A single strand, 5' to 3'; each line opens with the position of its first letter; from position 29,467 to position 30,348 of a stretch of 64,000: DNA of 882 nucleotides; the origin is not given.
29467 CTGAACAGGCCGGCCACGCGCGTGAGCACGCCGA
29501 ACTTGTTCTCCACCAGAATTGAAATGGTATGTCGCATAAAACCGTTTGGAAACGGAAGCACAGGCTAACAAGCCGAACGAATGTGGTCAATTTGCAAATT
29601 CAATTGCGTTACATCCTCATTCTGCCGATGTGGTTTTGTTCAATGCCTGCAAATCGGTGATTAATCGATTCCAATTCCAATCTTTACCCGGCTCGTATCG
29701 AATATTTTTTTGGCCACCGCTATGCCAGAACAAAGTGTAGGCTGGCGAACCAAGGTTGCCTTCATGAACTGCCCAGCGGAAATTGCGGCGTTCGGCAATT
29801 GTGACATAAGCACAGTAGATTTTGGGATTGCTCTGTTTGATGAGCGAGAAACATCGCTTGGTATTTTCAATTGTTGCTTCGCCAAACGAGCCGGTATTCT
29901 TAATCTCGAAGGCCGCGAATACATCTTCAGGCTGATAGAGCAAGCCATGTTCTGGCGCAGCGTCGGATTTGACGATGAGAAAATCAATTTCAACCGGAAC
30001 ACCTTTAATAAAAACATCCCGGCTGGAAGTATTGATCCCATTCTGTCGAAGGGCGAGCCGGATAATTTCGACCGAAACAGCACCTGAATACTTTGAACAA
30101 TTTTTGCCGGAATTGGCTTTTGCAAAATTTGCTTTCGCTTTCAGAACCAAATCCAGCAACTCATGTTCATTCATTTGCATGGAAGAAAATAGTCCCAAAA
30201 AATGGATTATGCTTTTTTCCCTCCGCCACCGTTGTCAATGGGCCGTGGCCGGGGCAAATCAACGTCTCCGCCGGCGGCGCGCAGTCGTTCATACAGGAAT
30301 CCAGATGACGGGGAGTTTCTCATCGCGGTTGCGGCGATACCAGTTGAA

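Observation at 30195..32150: Four copies of the last ~80 nt of an HTH-MBL gene delimit a tandem array of small accessory cassettes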

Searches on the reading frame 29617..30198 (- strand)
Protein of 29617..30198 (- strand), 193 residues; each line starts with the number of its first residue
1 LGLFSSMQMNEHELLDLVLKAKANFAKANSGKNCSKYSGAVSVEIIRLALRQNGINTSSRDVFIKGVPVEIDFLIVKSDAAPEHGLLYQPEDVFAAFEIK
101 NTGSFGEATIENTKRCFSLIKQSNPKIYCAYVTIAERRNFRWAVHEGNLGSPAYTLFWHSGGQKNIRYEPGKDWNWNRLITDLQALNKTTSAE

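Call 6: search_protein_families(library=pfam, proteins=[window:29617-30198:-], max_evalue=0.01)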
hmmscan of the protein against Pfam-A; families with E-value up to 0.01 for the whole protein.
window:29617-30198:- (193 aa): 0 families

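Call 42: search_protein_families(library=ncbifam, proteins=[window:29617-30180:-], max_evalue=0.01)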
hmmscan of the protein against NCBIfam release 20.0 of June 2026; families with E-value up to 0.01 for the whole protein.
window:29617-30180:- (187 aa): 0 families

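Call 43: search_protein_families(library=padloc, proteins=[window:29617-30180:-], max_evalue=0.01)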
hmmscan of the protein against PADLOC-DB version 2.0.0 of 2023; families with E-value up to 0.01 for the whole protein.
window:29617-30180:- (187 aa): 0 families

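Call 50: find_homologous_proteins(query=window:29617-30180:-, max_evalue=0.001)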
Query window:29617-30180:- (187 aa): 27 proteins with E <= 0.001 among 101 candidates.
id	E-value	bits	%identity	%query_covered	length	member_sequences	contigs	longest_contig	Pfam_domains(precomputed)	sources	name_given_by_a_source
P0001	1.2e-115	402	95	100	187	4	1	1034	-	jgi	-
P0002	2.6e-115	401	96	98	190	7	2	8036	-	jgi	jgi:hypothetical protein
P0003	1.5e-95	336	83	99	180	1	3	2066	-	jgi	jgi:hypothetical protein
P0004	4.2e-76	273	71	95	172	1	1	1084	-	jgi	jgi:hypothetical protein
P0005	1.3e-75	271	70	96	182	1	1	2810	-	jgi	jgi:hypothetical protein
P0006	1.6e-72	261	70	95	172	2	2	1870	-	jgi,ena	-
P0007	1.3e-58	216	55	98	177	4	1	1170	-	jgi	-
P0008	3.3e-58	214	57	91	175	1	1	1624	-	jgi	-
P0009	8.2e-57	210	54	97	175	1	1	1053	-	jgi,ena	-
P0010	8.8e-56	206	55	91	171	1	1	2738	-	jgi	-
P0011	7.0e-54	200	52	99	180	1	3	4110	-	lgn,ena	-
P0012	3.1e-53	198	54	90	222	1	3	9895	-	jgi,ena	-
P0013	4.2e-53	198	51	96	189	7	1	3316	-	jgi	jgi:hypothetical protein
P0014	8.3e-52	194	54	89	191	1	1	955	-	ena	-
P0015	1.8e-51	192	53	89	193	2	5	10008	-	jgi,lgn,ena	jgi:hypothetical protein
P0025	5.5e-45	171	46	95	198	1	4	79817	-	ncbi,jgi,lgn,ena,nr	ncbi:MAG TPA: hypothetical protein VKV05_02955 [Terriglobales bacterium]|nr:hypothetical protein [Te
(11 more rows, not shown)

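Call 51: find_encoding_contigs(protein=P0002, flank=6000, max_places=4)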
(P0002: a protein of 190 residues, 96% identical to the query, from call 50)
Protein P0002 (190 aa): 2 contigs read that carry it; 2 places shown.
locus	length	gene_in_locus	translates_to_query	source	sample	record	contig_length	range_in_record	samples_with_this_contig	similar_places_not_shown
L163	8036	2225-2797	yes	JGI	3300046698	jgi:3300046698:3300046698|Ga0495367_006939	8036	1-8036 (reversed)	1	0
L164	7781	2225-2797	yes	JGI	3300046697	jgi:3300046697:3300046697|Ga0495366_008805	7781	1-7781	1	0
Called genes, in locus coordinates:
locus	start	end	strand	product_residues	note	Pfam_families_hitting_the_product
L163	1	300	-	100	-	?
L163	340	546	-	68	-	-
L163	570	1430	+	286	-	PF13560:HTH_31 (weak), PF00753:Lactamase_B, PF12706:Lactamase_B_2 (weak)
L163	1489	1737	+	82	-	-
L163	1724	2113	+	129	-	-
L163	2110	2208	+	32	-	-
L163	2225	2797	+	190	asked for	-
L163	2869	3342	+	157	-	PF01842:ACT, PF13291:ACT_4 (weak), PF22629:ACT_AHAS_ss, PF13710:ACT_5, PF10369:ALS_ss_C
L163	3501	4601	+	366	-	PF07991:KARI_N, PF01450:KARI_C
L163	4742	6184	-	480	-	PF01960:ArgJ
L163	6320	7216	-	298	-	PF00891:Methyltransf_2, PF01209:Ubie_methyltran, PF13489:Methyltransf_23, PF05175:MTS, PF13847:Methyltransf_31, PF08241:Methyltransf_11, PF08242:Methyltransf_12, PF13649:Methyltransf_25, +2 more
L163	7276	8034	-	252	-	?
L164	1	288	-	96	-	?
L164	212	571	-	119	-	-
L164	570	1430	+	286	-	PF13560:HTH_31 (weak), PF00753:Lactamase_B, PF12706:Lactamase_B_2 (weak)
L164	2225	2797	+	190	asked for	-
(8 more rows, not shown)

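Call 52: find_encoding_contigs(protein=P0025, flank=5000, max_places=3)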
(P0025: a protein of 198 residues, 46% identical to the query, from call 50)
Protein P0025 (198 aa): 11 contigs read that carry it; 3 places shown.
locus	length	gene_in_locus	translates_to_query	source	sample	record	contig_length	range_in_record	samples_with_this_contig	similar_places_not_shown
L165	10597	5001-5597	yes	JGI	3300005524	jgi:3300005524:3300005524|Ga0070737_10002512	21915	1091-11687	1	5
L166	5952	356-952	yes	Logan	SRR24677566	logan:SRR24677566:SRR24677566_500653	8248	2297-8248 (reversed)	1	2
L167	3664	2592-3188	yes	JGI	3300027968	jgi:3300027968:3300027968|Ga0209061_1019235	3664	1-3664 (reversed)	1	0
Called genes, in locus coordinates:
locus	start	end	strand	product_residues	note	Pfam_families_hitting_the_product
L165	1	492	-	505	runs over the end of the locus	PF13520:AA_permease_2, PF00324:AA_permease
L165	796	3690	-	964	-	PF02585:PIG-L, PF10633:NPCBM_assoc (faint)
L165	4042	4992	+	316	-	PF13401:AAA_22 (faint), PF02881:SRP54_N, PF13191:AAA_16 (weak), PF13604:AAA_30, PF00448:SRP54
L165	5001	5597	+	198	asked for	-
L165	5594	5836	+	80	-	-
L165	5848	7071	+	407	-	PF00383:dCMP_cyt_deam_1, PF14437:MafB19-deam, PF01872:RibD_C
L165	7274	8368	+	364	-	PF04773:FecR (weak)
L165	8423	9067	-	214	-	PF09335:VTT_dom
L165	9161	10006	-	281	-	PF02621:VitK2_biosynth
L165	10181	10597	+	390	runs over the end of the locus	PF02481:DNA_processg_A, PF18306:LDcluster4 (weak), PF17782:WHD_DprA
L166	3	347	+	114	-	?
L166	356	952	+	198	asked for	-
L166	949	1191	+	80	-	-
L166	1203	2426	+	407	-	PF00383:dCMP_cyt_deam_1, PF14437:MafB19-deam, PF01872:RibD_C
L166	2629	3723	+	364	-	PF04773:FecR (weak)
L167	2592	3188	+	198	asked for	-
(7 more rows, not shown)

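Call 58: predict_structure(alignment_id=A4)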
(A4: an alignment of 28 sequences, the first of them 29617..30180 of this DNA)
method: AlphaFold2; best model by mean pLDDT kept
length: 187 residues; sequences in the alignment: 28
mean_pLDDT: 92.0   pTM: 0.87
mean pLDDT of the five models: 92.0, 91.7, 91.5, 91.3, 90.3
residues with pLDDT >= 90: 155; 70-90: 23; 50-70: 8; < 50: 1
segments of 3 or more residues with pLDDT < 50: none
pLDDT, mean of each block of 10 residues (from residue 1): 85 93 90 95 94 97 97 95 98 94 97 98 96 93 95 87 81 93 61
secondary structure, 60 per line:
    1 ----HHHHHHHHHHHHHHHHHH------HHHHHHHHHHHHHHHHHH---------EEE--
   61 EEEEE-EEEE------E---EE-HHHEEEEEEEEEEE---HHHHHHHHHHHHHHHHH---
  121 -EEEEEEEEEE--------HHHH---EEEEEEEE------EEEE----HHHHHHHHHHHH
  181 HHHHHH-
elements in order: H5-22 H29-46 E56-58 E61-65 E67-70 E87-97 H101-117 E122-131 H140-143 E147-154 E161-164 H169-186

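Call 61: fold_search(model_id=the predicted structure, library=pdb)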
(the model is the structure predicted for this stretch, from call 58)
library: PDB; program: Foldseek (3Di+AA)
matches with E <= 10: 925; with E <= 0.001: 10
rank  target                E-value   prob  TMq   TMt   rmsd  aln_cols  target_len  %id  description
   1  6p7p_B                4.6e-06  1.00  0.58  0.47   8.8       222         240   13  Structure of E. coli MS115-1 NucC, cAAA-bound form (released 2019-12-25)
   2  6p7o                  5.6e-06  1.00  0.52  0.45   9.5       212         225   14  Structure of E. coli MS115-1 NucC, Apo form (released 2019-12-25)
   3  6q1h_G                1.1e-05  1.00  0.57  0.46   9.1       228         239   11  Structure of P. aeruginosa ATCC27853 NucC, cAAA-bound form (released 2019-12-25)
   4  6p7p_C                1.1e-05  1.00  0.57  0.46   8.8       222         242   14  Structure of E. coli MS115-1 NucC, cAAA-bound form (released 2019-12-25)
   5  6q1h_A                1.3e-05  1.00  0.56  0.46   9.1       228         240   11  Structure of P. aeruginosa ATCC27853 NucC, cAAA-bound form (released 2019-12-25)
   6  6p7p_A                1.5e-05  1.00  0.57  0.46   8.3       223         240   13  Structure of E. coli MS115-1 NucC, cAAA-bound form (released 2019-12-25)
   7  6uxg_A                2.0e-05  1.00  0.51  0.44   9.0       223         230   14  Structure of V. metoecus NucC, trimer form (released 2019-12-25)
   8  7zgw_C                2.1e-05  1.00  0.55  0.48   7.8       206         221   15  Serratia NucC apo form (released 2022-10-26)
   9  6uxf                  2.8e-05  1.00  0.56  0.45   8.9       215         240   13  Structure of V. metoecus NucC, hexamer form (released 2019-12-25)
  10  7zgw_F                5.9e-05  1.00  0.52  0.45   8.1       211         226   16  Serratia NucC apo form (released 2022-10-26)
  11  6eg7_B                1.2e-03  0.99  0.47  0.35   9.3       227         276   12  BbvCI B2 dimer with I3C clusters (released 2018-11-14)
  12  6m9g_B                1.7e-03  1.00  0.53  0.40   8.7       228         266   13  BbvCI B2 dimer with Ta6Br14 clusters (released 2018-11-14)
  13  6mag_A                2.6e-03  0.99  0.52  0.38   8.6       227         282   13  native BbvCI B2 dimer in space group C222 (released 2018-11-14)
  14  6eg7_A                6.2e-03  0.93  0.46  0.33   9.7       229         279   11  BbvCI B2 dimer with I3C clusters (released 2018-11-14)
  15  3bm3_B                7.1e-03  0.93  0.41  0.31   9.7       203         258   12  Restriction endonuclease PspGI-substrate DNA complex (released 2008-09-16)
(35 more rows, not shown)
